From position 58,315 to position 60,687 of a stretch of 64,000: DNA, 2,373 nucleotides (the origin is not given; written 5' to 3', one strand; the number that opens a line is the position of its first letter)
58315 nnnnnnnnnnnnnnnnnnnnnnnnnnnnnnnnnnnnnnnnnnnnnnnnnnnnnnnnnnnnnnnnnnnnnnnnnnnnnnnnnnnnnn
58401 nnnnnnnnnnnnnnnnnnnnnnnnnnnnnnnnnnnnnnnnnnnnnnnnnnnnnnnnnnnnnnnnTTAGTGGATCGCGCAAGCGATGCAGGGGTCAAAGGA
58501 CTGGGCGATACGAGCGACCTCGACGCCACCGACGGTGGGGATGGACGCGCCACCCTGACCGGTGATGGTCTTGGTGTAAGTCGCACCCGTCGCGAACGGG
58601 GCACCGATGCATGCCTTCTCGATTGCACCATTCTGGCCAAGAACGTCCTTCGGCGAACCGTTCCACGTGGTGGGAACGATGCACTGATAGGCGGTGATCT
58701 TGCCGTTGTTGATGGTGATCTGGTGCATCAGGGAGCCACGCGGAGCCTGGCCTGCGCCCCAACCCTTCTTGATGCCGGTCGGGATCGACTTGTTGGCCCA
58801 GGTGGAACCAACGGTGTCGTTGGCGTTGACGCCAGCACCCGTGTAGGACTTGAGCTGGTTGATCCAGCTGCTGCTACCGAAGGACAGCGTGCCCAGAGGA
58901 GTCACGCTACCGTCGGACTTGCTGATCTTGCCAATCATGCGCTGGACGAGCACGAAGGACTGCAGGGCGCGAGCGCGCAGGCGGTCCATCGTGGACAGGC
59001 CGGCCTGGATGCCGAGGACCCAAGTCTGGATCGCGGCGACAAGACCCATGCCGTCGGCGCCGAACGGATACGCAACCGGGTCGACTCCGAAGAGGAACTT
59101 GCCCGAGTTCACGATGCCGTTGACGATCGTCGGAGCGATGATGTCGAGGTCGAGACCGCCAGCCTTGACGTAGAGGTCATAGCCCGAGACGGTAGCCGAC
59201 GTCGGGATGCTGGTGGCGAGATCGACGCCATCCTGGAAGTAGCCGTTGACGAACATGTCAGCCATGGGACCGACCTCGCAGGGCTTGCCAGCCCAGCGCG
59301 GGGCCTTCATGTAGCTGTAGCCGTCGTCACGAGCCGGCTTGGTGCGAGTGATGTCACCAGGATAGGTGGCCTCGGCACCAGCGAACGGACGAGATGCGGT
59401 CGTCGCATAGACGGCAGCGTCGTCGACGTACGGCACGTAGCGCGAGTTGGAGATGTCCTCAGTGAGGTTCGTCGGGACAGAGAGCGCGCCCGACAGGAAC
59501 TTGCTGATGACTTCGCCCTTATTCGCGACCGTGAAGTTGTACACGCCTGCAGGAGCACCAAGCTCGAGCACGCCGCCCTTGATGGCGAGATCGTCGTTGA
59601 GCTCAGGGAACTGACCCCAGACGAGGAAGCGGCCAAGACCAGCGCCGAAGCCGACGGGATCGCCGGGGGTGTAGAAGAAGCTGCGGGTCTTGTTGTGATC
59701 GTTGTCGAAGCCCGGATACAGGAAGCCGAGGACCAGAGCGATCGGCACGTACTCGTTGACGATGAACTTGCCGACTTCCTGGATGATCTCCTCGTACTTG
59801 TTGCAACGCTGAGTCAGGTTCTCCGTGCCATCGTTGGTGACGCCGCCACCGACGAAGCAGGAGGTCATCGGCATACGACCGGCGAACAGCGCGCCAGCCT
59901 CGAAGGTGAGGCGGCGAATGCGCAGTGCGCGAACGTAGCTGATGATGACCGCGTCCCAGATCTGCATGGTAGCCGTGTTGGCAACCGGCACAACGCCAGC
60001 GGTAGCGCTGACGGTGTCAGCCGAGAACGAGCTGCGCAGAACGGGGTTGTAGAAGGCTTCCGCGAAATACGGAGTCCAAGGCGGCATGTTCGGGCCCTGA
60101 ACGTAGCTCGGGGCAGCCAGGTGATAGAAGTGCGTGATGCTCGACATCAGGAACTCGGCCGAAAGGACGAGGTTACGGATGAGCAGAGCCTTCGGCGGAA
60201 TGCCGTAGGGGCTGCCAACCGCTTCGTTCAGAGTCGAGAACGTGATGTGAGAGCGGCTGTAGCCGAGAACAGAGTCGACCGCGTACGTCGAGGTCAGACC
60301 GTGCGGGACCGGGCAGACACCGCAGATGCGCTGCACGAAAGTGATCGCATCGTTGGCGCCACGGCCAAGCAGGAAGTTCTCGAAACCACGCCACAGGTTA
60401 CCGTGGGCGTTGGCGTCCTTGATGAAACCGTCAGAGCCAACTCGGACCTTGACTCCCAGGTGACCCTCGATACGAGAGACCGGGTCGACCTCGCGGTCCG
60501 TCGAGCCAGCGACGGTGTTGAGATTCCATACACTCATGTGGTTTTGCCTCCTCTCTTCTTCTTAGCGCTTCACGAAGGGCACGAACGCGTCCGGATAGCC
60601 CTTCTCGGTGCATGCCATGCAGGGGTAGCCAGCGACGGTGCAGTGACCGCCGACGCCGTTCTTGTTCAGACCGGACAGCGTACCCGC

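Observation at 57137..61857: Exported [NiFe]-hydrogenase is wired to a secreted hexahaem cytochrome c instead of a membrane cytochrome b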

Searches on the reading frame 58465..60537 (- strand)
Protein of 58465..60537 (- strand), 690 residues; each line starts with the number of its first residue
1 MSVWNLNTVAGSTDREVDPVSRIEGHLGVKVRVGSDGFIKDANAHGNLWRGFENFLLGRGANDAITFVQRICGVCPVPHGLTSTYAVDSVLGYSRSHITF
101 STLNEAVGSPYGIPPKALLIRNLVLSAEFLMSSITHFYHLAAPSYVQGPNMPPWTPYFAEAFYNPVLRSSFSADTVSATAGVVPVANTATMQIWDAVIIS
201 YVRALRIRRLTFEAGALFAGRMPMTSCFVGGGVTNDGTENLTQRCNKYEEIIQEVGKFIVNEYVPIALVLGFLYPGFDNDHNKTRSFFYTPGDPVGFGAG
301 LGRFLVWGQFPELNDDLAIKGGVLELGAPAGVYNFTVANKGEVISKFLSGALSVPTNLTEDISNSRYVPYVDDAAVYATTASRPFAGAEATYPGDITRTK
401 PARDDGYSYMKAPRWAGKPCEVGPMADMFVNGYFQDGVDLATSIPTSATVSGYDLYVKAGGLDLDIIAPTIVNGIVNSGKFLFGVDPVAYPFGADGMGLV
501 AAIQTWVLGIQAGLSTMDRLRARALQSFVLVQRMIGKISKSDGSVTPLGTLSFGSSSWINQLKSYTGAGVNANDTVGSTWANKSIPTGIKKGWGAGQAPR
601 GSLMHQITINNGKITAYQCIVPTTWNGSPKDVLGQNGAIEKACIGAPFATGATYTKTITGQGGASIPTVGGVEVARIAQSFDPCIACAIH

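Call 4: search_protein_families(library=pfam, proteins=[window:58465-60537:-], max_evalue=0.01)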
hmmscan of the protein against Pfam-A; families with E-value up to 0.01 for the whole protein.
window:58465-60537:- (690 aa): 1 family
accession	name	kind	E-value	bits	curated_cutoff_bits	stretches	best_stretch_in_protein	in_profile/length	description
PF00374.24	NiFeSe_Hases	-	1.3e-69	236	25.8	3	556-690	393-508/508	Nickel-dependent hydrogenase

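Call 6: search_protein_families(library=ncbifam, proteins=[window:58465-60537:-], max_evalue=0.01)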
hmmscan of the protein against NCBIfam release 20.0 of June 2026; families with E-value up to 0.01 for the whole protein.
window:58465-60537:- (690 aa): 8 families
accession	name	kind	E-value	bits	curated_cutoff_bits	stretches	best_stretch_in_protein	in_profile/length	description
NF033181.1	NiFeSe_hydrog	equivalog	4.7e-85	286.4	600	1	17-690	6-495/507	nickel-dependent hydrogenase large subunit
NF045518.1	H2_NiFeSe_large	exception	5.9e-78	262.8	780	3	17-276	6-219/485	NiFeSe hydrogenase large subunit HysA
NF007550.0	PRK10170.1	equivalog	9.3e-44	149.8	1101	3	16-145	20-131/597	Ni/Fe-hydrogenase large subunit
NF007778.0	PRK10467.1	equivalog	1.4e-42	145.7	969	2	16-146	6-117/567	hydrogenase 2 large subunit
TIGR03295.1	frhA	equivalog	5.9e-25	88.1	392.5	2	16-93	6-84/412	coenzyme F420 hydrogenase subunit alpha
NF041785.2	VhuA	equivalog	4.5e-21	74.9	800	1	17-153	6-124/418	F420-non-reducing hydrogenase Vhu subunit A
NF040832.1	sulfhyd_HydA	equivalog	2.3e-10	40.2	880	1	17-95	7-85/426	NADPH-dependent hydrogenase/sulfhydrogenase 1 subunit alpha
NF040828.1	sulfhyd_ShyA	equivalog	9.3e-10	37.9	700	1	16-145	4-115/415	NAD(P)-dependent hydrogenase/sulfhydrogenase 2 subunit alpha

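Call 30: search_solved_structures(query=window:58465-60537:-, max_evalue=1e-10, show_alignments=1)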
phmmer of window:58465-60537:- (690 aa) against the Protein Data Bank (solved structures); distinct sequences matched with E-value up to 1e-10: 65 (the best 60 are shown).
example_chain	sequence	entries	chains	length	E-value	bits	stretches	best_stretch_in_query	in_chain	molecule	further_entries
4kl8_L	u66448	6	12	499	7.6e-59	203.1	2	11-275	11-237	Nickel-dependent hydrogenase large subunit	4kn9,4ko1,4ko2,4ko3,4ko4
1cc1_L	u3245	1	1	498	1e-58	202.7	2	11-275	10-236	HYDROGENASE (LARGE SUBUNIT)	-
5jsu_B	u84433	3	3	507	1.4e-54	189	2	10-160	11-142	Periplasmic [NiFeSe] hydrogenase, large subunit, selenocysteine-containing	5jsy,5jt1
6ru9_B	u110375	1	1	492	5.3e-54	187.1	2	10-160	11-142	Periplasmic [NiFeSe] hydrogenase, large subunit, selenocysteine-containing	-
6z8o_B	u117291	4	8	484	6.2e-54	186.9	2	10-160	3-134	Periplasmic [NiFeSe] hydrogenase, large subunit, selenocysteine-containing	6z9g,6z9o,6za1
6rtp_B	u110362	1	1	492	8.5e-54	186.4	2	10-160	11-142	Periplasmic [NiFeSe] hydrogenase, large subunit, selenocysteine-containing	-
6ruc_B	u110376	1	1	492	1e-53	186.1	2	10-160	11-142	Periplasmic [NiFeSe] hydrogenase, large subunit, selenocysteine-containing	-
2wpn_B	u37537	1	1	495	1.2e-53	185.9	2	10-275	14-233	PERIPLASMIC [NIFESE] HYDROGENASE, LARGE SUBUNIT, SELENOCYSTEINE-CONTAINING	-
6z8m_B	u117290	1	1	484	1.2e-53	185.9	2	10-160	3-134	Periplasmic [NiFeSe] hydrogenase, large subunit, selenocysteine-containing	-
3ze6_B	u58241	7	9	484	1.4e-53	185.7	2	10-160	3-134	PERIPLASMIC [NIFESE] HYDROGENASE, LARGE SUBUNIT, SELENOCYS SELENOCYSTEINE-CONTAINING | PERIPLASMIC [NIFESE] HYDROGENASE, LARGE SUBUNIT, SELENOCYSTEINE-CONTAININ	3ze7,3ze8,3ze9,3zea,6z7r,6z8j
5jsh_B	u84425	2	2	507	1.5e-53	185.6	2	10-160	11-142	Periplasmic [NiFeSe] hydrogenase, large subunit, selenocysteine-containing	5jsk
3myr_B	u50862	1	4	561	4.2e-42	147.8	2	17-146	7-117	Nickel-dependent hydrogenase large subunit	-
4c3o_A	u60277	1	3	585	4.5e-41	144.4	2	16-142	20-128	HYDROGENASE-1 LARGE SUBUNIT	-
2frv_L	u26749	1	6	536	2e-40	142.2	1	16-173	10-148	PERIPLASMIC HYDROGENASE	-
1yq9_H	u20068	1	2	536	2.2e-40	142.1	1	16-166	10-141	Periplasmic [NiFe] hydrogenase large subunit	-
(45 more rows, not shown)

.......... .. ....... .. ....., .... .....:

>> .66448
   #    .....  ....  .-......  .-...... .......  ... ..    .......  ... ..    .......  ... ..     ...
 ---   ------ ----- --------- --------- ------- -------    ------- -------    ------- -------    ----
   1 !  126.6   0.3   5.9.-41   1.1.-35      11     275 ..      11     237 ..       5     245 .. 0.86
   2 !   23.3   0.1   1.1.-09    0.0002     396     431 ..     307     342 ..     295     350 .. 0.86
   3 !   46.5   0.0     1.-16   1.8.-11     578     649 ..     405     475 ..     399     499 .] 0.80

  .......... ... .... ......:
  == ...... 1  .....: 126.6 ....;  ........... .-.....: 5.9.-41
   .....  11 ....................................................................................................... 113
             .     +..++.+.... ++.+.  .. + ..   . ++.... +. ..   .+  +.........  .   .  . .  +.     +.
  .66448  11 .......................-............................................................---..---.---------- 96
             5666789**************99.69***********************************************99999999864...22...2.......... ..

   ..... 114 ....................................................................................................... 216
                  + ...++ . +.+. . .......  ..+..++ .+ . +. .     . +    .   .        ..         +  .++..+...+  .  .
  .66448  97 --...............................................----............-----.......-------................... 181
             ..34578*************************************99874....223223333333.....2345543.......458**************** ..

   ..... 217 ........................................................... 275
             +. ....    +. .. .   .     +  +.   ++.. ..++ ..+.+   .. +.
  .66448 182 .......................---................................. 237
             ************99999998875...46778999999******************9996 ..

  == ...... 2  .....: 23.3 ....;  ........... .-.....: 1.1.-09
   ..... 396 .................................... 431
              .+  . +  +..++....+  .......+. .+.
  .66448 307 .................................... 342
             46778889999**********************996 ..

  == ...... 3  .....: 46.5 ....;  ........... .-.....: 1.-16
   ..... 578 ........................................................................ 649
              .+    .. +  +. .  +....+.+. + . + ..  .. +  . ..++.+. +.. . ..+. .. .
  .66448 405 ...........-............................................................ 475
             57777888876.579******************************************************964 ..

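Call 44: find_homologous_proteins(query=window:58465-60537:-, max_evalue=1e-10)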
Query window:58465-60537:- (690 aa): 2113 proteins with E <= 1e-10 among 8000 candidates; the best 120 are listed.
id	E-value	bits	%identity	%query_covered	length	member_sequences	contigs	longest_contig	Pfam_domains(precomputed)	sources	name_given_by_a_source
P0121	0.0e+0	1584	100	100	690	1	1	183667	PF00374.25,PF27537.1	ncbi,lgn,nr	ncbi:MAG TPA: nickel-dependent hydrogenase large subunit [Coriobacteriia bacterium]|nr:nickel-depend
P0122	2.0e-256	871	62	99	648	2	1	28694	PF00374.25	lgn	-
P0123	1.3e-252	858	62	98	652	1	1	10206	PF00374.25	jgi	jgi:Ni,Fe-hydrogenase I large subunit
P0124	5.5e-251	853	62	98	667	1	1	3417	PF00374.25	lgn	-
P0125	6.3e-251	853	61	99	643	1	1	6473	PF00374.25,PF27537.1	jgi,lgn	jgi:Ni,Fe-hydrogenase I large subunit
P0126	8.8e-250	849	61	98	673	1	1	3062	PF00374.25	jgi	jgi:Ni,Fe-hydrogenase I large subunit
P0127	2.9e-249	847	60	99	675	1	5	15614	PF00374.25,PF27537.1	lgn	-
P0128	6.5e-249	846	61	99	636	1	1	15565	PF00374.25,PF27537.1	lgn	-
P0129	8.0e-246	836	60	98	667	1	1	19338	PF00374.25,PF27537.1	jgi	-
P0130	3.5e-242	824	60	98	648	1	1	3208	PF00374.25,PF27537.1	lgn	-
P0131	3.7e-240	817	60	98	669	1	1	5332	PF00374.25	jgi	-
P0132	4.3e-234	797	60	99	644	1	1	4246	PF00374.25,PF27537.1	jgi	-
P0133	6.0e-234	797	60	98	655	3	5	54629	PF00374.25,PF27537.1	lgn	-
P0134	2.6e-231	788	57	99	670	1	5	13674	PF00374.25,PF27537.1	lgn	-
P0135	4.8e-231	787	59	99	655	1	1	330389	PF00374.25,PF27537.1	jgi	jgi:hydrogenase large subunit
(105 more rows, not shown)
